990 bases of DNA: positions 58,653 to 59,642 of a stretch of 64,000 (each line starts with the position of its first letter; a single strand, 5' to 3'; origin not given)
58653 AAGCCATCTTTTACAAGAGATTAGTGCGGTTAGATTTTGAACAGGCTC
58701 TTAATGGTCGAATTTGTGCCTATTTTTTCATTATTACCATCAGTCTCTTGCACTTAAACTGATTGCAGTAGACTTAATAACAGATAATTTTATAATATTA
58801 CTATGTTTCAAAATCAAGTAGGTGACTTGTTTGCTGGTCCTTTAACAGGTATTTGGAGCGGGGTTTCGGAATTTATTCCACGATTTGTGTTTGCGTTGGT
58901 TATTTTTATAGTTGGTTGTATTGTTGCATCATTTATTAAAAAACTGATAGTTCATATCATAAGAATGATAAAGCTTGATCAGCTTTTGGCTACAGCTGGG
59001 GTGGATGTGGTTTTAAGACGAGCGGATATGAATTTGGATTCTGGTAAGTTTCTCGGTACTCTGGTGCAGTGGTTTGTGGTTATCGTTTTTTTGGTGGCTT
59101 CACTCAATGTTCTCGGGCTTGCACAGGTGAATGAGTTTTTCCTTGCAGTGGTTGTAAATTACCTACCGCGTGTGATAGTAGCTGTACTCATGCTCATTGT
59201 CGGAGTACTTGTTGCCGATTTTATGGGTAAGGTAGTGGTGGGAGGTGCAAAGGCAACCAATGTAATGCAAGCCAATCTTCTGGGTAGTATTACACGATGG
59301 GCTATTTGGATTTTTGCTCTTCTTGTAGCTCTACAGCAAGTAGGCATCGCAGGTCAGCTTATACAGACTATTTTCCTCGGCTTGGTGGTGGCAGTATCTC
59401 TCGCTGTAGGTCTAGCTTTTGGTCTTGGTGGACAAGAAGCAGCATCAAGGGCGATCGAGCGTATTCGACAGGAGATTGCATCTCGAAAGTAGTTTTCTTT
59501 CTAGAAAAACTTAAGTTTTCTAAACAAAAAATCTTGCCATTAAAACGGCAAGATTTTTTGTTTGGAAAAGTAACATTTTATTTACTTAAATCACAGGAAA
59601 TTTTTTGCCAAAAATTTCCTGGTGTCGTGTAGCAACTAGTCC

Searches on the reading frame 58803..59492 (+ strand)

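Call 109: search_protein_families(library=pfam, proteins=[window:58803-59492:+], max_evalue=0.001)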
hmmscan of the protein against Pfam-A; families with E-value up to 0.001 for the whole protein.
window:58803-59492:+ (229 aa): 1 family
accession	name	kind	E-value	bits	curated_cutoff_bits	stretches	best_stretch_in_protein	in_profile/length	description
PF05552.17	MS_channel_1st_1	-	3.3e-17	62.5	22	2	13-60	2-49/50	Mechanosensitive ion channel, conserved TM helix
